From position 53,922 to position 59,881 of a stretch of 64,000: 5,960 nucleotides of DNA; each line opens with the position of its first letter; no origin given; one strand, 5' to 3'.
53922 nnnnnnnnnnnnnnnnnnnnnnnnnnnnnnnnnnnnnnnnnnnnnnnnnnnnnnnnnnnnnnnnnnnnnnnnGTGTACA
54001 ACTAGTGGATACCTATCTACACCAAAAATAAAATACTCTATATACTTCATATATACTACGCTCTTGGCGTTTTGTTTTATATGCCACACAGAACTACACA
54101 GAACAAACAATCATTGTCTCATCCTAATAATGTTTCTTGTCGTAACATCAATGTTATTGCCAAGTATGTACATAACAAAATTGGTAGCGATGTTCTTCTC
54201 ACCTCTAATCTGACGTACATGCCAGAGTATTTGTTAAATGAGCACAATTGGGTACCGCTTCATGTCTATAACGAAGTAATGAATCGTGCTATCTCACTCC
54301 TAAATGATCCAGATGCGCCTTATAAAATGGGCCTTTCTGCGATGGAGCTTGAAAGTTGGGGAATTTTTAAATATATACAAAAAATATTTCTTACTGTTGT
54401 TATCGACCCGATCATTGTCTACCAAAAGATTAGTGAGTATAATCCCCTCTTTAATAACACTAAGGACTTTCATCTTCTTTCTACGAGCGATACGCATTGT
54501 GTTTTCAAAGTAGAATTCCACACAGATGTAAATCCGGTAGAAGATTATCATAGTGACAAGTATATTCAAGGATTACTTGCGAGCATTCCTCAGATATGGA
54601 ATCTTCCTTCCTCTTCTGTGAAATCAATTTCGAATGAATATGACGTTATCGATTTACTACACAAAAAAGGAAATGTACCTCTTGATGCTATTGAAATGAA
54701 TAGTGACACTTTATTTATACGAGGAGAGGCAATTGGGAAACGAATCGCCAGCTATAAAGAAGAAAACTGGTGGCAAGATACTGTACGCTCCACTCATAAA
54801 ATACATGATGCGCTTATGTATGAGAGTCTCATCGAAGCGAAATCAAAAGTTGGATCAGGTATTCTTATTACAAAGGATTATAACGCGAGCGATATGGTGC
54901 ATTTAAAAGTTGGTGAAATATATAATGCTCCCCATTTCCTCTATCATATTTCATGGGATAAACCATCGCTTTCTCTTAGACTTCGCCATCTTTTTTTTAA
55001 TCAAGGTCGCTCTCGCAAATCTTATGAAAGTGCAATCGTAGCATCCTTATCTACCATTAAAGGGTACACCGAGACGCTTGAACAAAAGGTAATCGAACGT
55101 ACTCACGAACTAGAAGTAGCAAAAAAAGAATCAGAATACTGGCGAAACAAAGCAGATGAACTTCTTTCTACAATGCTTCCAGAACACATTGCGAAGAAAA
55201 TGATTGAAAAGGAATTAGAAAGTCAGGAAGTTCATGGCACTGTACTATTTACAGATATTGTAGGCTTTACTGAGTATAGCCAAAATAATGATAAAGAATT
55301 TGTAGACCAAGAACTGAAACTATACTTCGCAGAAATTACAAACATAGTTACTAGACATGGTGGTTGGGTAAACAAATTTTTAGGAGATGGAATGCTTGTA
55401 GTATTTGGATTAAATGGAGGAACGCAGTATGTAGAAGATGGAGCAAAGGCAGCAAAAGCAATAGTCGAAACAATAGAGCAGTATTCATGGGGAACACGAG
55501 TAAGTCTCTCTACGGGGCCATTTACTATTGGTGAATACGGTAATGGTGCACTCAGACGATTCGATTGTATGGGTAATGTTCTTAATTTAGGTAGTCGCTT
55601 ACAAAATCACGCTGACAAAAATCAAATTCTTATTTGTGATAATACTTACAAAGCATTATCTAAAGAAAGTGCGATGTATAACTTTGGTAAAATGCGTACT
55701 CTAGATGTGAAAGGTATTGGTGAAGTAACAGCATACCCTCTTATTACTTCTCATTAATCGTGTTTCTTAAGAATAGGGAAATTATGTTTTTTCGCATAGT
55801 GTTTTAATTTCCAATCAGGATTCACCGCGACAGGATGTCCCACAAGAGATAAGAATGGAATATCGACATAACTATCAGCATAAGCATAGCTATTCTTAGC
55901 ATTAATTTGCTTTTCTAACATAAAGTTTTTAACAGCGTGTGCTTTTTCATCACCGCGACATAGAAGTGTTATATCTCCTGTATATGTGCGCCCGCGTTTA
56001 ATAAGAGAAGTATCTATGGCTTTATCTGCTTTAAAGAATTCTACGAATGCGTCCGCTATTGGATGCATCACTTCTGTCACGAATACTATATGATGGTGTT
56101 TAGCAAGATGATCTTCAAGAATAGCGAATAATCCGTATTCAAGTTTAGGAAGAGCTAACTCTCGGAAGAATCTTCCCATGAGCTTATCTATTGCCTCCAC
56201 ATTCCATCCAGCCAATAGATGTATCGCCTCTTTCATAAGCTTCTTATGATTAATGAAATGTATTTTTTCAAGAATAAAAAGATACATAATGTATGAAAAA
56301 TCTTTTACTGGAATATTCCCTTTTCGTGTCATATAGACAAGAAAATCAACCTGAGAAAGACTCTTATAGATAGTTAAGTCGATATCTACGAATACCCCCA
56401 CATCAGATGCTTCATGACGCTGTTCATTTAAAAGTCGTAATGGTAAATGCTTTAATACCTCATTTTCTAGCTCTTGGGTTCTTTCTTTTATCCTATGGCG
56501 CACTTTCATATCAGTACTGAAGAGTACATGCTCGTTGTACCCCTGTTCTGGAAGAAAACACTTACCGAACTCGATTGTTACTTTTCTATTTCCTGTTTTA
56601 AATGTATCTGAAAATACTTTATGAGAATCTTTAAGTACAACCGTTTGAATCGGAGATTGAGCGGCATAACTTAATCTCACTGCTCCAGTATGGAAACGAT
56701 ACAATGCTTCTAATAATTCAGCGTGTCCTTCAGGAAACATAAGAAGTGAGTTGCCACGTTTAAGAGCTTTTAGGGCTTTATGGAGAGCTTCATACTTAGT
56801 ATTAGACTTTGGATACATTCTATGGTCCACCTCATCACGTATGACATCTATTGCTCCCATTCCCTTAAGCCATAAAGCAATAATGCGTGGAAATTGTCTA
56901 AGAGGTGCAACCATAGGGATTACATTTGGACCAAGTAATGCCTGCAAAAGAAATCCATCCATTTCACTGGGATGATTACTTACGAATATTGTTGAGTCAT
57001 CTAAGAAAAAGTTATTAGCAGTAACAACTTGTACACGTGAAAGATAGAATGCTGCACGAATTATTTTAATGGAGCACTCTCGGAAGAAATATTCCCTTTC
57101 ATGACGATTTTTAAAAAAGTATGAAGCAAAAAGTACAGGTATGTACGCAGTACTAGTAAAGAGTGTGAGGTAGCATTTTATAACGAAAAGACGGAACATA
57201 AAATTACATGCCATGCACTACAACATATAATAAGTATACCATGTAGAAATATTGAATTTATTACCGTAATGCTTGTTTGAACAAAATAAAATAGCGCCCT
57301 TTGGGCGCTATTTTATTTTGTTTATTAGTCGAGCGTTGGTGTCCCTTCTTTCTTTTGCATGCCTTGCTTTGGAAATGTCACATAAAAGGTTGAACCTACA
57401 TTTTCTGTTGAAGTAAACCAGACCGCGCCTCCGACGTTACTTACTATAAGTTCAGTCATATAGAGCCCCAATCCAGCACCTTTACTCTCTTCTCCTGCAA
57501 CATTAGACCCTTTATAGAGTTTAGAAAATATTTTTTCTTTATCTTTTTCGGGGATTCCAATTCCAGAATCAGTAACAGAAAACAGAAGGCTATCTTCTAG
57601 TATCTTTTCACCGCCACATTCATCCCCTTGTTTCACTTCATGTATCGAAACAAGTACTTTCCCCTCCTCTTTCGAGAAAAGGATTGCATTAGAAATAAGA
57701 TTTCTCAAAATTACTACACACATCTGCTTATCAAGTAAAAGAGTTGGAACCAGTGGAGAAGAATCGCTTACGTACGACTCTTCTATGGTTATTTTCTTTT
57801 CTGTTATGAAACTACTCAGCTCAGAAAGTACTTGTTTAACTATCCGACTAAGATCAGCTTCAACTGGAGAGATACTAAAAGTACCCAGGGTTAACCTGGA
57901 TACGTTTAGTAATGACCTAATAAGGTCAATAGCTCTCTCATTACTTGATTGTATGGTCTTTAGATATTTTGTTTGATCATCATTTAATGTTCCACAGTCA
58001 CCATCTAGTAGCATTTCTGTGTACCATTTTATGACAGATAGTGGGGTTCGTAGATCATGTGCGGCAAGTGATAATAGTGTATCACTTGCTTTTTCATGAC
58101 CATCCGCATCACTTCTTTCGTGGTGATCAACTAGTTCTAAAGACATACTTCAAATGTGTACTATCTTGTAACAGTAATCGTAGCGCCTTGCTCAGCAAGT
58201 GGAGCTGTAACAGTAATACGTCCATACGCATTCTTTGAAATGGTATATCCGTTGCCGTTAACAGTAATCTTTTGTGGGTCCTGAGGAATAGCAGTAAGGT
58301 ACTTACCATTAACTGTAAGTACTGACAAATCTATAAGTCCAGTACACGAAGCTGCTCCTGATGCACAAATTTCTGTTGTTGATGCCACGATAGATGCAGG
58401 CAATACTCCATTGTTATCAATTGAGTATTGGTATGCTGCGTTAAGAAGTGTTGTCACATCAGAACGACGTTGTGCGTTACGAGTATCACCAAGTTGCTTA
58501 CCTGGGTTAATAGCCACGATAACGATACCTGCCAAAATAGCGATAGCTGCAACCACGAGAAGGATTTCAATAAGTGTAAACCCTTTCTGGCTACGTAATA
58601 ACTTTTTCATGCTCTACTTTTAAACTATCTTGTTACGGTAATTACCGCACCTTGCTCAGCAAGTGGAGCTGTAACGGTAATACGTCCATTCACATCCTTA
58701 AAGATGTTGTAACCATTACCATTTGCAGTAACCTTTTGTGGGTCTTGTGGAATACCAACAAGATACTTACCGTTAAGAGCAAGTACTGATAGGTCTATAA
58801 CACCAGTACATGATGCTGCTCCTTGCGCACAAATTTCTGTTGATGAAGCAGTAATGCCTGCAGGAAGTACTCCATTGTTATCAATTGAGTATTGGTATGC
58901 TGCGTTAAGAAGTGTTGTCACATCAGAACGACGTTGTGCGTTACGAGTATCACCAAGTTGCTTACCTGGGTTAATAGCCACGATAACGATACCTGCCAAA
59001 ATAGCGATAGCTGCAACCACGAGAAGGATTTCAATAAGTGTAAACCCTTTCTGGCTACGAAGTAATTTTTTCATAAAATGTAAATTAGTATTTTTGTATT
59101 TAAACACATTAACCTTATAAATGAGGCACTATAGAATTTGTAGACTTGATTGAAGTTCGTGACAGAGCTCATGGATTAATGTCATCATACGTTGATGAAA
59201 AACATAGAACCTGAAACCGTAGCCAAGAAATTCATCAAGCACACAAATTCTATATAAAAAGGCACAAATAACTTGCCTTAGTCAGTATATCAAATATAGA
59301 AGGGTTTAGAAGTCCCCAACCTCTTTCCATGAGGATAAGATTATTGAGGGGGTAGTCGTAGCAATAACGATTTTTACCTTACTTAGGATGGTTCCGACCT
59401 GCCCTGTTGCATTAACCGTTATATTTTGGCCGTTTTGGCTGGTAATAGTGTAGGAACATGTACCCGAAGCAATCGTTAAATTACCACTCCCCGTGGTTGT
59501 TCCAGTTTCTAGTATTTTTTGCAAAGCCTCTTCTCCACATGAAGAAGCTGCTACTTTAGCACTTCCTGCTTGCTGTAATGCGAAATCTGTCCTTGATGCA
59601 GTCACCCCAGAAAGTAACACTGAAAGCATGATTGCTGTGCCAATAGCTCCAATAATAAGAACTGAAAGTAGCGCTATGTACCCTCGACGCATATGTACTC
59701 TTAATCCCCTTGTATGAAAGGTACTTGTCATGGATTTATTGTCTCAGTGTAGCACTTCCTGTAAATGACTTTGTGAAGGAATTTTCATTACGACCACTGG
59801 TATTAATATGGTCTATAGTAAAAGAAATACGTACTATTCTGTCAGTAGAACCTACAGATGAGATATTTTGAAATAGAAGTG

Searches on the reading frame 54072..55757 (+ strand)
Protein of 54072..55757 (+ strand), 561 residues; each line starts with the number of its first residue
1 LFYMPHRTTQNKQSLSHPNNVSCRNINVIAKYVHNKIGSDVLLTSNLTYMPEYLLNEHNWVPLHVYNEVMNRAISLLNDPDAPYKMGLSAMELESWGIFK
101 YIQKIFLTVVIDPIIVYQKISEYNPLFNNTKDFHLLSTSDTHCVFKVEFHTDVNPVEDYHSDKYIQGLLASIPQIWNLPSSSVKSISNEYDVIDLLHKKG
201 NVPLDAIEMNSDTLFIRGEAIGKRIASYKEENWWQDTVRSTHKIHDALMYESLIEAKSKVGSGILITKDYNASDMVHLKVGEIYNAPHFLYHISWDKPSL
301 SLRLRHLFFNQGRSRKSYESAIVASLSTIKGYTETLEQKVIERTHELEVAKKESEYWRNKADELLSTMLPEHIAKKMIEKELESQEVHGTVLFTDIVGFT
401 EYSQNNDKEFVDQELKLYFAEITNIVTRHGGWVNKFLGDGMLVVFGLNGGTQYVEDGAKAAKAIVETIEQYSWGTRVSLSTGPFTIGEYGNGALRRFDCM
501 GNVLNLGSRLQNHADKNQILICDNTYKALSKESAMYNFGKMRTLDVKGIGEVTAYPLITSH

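Call 8: search_protein_families(library=pfam, proteins=[window:54072-55757:+], max_evalue=0.01)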
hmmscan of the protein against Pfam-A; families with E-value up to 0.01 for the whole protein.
window:54072-55757:+ (561 aa): 2 families
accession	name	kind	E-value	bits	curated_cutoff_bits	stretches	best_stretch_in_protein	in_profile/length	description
PF00211.25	Guanylate_cyc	-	3.3e-17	63.1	21.9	1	390-557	10-181/183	Adenylate and Guanylate cyclase catalytic domain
PF07701.20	HNOBA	-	2.5e-05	24.3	23.4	1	336-377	175-216/216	Heme NO binding associated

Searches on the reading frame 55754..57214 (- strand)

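Call 8: search_protein_families(library=pfam, proteins=[window:55754-57214:-], max_evalue=0.01)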
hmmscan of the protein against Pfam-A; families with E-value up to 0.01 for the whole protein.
window:55754-57214:- (486 aa): 3 families
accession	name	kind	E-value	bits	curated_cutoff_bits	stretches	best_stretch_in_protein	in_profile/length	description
PF12710.13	HAD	-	1.1e-24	88.3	27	1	274-455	1-188/189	haloacid dehalogenase-like hydrolase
PF01553.26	Acyltransferase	-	1.3e-13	51.3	23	1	61-194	2-131/132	Acyltransferase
PF08282.18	Hydrolase_3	-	0.00063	20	20.9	1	408-465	172-229/255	haloacid dehalogenase-like hydrolase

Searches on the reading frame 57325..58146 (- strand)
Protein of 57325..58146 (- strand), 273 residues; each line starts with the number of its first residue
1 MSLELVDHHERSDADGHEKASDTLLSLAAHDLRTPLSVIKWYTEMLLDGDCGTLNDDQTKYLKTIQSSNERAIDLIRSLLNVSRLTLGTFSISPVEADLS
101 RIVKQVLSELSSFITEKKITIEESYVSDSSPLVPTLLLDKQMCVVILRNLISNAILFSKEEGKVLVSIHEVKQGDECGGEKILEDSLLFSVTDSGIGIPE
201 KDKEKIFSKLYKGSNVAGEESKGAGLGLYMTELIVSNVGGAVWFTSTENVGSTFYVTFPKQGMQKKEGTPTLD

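Call 56: search_protein_families(library=pfam, proteins=[window:57325-58146:-], max_evalue=0.001)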
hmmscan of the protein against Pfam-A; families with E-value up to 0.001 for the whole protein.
window:57325-58146:- (273 aa): 2 families
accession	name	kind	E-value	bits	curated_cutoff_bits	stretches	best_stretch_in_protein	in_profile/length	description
PF02518.31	HATPase_c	-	2.3e-21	76.7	26.4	1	145-261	8-110/111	Histidine kinase-, DNA gyrase B-, and HSP90-like ATPase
PF00512.31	HisKA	-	1.5e-16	60.6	26.9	1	23-86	4-64/66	His Kinase A (phospho-acceptor) domain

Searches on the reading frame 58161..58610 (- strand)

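Call 89: search_protein_families(library=pfam, proteins=[window:58161-58610:-], max_evalue=1)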
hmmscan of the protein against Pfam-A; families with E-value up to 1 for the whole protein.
window:58161-58610:- (149 aa): 3 families
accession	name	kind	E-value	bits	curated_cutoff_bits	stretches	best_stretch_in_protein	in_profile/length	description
PF07963.17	N_methyl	-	5.8e-07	29.3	21.2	1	6-30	2-26/27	Prokaryotic N-terminal methylation motif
PF13844.12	Glyco_transf_41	-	0.015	14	25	1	86-124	131-169/543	Glycosyl transferase family 41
PF14221.11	DUF4330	-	0.078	13.5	27.6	1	8-73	8-67/167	Domain of unknown function (DUF4330)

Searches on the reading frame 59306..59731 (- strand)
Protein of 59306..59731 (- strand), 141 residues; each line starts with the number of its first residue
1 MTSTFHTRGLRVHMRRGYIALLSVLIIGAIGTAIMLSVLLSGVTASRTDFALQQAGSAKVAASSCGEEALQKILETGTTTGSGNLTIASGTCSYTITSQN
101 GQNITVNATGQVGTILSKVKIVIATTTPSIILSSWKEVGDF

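Call 89: search_protein_families(library=pfam, proteins=[window:59306-59731:-], max_evalue=1)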
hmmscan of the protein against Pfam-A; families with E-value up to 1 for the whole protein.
window:59306-59731:- (141 aa): 2 families
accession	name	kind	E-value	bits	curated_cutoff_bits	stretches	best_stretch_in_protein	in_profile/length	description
PF02663.19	FmdE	-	0.21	12.1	22.9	1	49-107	28-83/133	FmdE, Molybdenum formylmethanofuran dehydrogenase operon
PF14173.11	ComGG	-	0.22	12.4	25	1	69-113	28-72/95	ComG operon protein 7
